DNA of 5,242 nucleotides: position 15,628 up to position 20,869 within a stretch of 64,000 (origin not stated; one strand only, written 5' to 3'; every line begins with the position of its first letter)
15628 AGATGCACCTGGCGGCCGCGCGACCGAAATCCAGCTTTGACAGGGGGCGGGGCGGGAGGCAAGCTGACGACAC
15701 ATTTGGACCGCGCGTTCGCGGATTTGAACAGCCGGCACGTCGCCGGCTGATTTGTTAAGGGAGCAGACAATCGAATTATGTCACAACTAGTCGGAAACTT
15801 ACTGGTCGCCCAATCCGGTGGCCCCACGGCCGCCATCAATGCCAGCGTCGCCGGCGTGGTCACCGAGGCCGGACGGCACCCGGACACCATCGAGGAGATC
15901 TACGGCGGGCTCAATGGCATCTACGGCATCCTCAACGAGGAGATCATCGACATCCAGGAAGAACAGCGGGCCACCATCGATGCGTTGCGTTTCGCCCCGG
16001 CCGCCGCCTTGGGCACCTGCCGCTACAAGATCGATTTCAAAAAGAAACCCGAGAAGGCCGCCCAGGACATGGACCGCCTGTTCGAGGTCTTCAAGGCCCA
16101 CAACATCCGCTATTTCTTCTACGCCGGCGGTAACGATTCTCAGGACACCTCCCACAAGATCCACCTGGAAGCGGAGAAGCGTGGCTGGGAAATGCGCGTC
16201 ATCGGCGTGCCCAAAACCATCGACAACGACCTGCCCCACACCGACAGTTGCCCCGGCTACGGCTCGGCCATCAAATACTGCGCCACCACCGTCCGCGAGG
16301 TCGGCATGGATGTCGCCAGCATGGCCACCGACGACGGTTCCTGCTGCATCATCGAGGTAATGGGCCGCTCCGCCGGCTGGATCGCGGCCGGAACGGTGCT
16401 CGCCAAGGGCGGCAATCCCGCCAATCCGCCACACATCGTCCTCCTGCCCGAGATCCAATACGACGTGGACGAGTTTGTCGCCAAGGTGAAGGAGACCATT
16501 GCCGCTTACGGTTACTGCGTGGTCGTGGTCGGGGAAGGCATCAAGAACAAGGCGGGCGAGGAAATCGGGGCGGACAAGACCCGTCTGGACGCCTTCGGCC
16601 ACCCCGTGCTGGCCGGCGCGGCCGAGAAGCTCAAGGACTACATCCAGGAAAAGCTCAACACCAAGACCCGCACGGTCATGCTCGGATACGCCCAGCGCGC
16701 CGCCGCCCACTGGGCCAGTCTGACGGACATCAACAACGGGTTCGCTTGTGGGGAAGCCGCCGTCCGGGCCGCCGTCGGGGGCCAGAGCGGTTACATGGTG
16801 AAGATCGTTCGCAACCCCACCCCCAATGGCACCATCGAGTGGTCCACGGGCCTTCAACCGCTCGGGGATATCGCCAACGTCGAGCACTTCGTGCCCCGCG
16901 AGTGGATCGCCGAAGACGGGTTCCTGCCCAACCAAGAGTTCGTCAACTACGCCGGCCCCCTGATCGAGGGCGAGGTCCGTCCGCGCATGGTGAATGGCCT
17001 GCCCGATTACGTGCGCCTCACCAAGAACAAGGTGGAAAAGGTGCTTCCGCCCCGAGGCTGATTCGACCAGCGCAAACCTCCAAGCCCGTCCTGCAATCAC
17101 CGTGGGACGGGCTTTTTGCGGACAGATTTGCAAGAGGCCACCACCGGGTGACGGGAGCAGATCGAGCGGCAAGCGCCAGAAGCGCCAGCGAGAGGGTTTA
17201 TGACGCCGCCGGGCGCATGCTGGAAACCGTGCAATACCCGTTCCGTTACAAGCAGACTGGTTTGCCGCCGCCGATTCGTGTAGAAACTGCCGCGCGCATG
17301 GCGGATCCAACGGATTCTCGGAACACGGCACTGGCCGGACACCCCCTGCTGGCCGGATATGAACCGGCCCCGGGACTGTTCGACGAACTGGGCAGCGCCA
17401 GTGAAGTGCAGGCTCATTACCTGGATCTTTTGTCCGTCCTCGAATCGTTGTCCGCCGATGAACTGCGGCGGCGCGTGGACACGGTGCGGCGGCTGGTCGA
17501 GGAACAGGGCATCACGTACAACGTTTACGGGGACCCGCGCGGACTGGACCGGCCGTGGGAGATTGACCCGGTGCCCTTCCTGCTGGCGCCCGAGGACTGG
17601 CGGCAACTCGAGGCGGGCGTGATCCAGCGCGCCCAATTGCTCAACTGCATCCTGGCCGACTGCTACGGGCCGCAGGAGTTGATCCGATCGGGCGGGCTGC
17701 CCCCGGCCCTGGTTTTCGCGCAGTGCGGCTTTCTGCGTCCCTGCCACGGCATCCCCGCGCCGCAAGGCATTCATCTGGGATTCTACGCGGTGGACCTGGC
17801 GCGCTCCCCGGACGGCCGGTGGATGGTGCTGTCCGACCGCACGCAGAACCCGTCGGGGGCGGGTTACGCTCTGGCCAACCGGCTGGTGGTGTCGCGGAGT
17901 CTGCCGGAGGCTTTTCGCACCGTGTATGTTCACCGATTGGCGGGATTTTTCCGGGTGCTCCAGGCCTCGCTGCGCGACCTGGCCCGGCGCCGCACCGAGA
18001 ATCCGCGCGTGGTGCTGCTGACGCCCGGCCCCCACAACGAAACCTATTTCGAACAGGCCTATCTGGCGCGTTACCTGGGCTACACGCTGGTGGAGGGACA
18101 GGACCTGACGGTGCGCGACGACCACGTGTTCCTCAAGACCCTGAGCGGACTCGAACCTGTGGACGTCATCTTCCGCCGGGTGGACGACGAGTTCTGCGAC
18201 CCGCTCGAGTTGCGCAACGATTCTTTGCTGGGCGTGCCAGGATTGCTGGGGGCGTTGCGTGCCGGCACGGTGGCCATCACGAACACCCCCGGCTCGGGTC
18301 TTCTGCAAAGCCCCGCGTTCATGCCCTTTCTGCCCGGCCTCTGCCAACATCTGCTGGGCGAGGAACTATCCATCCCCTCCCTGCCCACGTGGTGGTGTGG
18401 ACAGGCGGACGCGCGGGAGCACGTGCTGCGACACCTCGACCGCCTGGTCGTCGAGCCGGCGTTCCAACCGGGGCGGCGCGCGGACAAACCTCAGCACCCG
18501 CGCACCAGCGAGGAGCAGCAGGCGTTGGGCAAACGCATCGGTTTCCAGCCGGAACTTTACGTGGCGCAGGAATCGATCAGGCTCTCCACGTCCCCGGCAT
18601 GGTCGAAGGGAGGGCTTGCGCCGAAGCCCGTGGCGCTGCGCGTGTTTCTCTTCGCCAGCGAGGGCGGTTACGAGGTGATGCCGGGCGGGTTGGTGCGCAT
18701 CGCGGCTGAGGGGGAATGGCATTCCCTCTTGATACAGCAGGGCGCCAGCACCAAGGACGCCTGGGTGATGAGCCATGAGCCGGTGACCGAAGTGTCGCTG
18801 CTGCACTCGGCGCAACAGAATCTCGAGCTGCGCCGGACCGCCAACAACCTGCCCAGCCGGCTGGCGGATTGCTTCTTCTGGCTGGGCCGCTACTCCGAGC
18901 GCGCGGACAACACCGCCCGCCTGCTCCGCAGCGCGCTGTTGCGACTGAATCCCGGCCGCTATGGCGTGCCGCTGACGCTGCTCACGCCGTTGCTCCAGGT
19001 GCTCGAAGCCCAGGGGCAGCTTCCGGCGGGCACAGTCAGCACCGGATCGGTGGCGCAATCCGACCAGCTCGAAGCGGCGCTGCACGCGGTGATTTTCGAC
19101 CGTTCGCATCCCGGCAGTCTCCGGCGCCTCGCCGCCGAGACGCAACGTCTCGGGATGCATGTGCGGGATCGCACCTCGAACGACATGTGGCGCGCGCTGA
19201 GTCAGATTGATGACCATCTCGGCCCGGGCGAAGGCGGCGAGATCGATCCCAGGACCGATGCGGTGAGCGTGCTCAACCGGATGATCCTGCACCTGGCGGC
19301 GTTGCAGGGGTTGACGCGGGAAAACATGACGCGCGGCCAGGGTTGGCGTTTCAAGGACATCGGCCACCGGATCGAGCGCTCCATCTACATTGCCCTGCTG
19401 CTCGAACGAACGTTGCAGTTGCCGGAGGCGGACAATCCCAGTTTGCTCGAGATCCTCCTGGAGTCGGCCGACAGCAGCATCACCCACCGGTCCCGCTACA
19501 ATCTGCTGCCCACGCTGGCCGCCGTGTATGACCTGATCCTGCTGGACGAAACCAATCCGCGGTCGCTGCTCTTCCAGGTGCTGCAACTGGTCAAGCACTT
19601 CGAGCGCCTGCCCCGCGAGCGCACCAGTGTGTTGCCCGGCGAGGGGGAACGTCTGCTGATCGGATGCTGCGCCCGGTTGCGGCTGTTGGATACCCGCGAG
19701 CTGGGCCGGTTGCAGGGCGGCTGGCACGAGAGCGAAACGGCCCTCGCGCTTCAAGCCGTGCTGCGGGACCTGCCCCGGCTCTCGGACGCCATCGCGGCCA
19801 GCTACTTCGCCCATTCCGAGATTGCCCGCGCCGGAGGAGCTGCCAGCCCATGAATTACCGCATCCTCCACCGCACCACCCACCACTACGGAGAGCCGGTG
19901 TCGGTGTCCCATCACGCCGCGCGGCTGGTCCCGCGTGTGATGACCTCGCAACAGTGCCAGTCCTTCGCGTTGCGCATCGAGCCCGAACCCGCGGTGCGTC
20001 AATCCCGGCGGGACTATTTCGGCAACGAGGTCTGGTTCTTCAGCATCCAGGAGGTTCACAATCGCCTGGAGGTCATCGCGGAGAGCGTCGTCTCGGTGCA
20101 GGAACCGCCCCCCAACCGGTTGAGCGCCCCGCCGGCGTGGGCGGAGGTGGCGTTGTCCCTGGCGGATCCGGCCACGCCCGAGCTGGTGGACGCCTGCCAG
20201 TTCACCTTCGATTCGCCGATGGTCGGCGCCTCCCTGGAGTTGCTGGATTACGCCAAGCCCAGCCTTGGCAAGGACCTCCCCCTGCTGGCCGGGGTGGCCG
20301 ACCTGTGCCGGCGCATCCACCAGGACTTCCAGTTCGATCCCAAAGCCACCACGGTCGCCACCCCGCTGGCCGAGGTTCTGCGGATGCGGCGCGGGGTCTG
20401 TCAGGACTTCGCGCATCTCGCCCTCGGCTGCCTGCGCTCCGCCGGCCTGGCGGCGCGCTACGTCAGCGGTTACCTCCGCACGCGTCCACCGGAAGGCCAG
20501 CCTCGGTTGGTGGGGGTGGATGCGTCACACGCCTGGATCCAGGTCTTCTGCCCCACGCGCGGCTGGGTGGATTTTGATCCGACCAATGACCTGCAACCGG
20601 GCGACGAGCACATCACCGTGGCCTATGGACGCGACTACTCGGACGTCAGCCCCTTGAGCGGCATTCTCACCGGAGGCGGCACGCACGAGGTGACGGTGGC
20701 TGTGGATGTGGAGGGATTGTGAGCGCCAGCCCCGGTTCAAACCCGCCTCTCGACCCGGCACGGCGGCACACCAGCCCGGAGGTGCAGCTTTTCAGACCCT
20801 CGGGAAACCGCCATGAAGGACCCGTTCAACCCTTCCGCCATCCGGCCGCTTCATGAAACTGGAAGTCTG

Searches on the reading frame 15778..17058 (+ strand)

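Call 9: search_protein_families(library=pfam, proteins=[window:15778-17058:+], max_evalue=0.001)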
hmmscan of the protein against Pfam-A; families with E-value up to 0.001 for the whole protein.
window:15778-17058:+ (427 aa): 1 family
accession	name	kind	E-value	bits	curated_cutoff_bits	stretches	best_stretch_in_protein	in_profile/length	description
PF00365.25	PFK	-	5.3e-56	190.4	30.9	1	8-330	2-275/277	Phosphofructokinase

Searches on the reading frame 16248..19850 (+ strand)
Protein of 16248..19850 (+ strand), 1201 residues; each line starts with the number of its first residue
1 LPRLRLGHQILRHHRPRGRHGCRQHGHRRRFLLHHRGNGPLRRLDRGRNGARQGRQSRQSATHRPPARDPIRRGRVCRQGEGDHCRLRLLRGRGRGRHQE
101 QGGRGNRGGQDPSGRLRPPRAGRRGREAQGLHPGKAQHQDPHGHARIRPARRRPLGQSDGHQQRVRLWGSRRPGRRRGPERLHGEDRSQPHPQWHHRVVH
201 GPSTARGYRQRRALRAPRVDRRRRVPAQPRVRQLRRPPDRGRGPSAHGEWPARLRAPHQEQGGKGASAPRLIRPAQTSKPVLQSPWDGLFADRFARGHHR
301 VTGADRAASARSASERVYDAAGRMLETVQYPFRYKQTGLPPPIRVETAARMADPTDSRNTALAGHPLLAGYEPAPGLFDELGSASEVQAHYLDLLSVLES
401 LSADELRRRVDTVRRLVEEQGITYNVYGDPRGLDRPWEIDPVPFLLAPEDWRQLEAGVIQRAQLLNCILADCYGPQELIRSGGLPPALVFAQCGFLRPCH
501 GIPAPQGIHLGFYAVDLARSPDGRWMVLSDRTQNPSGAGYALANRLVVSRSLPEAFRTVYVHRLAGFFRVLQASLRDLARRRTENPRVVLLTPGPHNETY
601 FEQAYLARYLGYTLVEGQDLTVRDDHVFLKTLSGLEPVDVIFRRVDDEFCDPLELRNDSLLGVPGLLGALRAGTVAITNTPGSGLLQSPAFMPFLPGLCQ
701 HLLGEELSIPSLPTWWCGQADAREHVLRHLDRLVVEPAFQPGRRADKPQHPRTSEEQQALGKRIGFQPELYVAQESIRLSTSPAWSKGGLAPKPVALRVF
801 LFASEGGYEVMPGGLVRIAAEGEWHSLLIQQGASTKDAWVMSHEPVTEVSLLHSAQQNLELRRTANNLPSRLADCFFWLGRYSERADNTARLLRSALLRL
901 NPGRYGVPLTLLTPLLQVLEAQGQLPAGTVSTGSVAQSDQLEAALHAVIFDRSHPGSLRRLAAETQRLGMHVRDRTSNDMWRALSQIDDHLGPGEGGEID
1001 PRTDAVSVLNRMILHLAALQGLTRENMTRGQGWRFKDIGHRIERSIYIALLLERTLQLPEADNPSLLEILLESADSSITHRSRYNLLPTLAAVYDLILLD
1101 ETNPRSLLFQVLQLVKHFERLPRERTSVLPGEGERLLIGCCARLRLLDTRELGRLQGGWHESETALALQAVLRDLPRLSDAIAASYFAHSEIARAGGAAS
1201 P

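Call 9: search_protein_families(library=pfam, proteins=[window:16248-19850:+], max_evalue=0.001)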
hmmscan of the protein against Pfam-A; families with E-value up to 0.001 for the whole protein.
window:16248-19850:+ (1201 aa): 3 families
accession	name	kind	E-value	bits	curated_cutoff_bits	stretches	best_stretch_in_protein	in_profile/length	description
PF14403.11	CP_ATPgrasp_2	-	4.6e-148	493.6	32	1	443-819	1-374/374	Circularly permuted ATP-grasp type 2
PF04174.18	CP_ATPgrasp_1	-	5.7e-98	328.4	23.1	1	443-774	1-332/332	A circularly permuted ATPgrasp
PF04168.17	Alpha-E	-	2.1e-65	221.8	20.8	1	868-1187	1-294/294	A predicted alpha-helical domain with a conserved ER motif.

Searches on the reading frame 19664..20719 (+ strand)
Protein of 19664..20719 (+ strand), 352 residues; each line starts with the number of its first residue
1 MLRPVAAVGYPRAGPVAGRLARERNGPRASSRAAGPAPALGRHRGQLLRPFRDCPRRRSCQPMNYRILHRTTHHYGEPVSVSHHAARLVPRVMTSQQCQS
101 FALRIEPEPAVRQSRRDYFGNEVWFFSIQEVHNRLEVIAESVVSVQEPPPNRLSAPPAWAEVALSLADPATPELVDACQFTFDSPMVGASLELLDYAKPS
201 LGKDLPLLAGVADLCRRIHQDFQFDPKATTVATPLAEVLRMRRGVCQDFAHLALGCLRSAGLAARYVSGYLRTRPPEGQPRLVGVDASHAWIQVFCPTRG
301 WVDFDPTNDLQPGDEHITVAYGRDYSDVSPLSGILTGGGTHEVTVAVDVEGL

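Call 9: search_protein_families(library=pfam, proteins=[window:19664-20719:+], max_evalue=0.001)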
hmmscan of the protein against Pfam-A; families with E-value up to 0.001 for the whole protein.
window:19664-20719:+ (352 aa): 2 families
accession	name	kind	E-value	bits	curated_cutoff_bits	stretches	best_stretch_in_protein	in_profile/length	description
PF08379.15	Bact_transglu_N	-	1.9e-25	89.8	27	1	65-143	1-79/80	Bacterial transglutaminase-like N-terminal region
PF01841.26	Transglut_core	-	1.5e-19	70.7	23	1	205-306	12-108/108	Transglutaminase-like superfamily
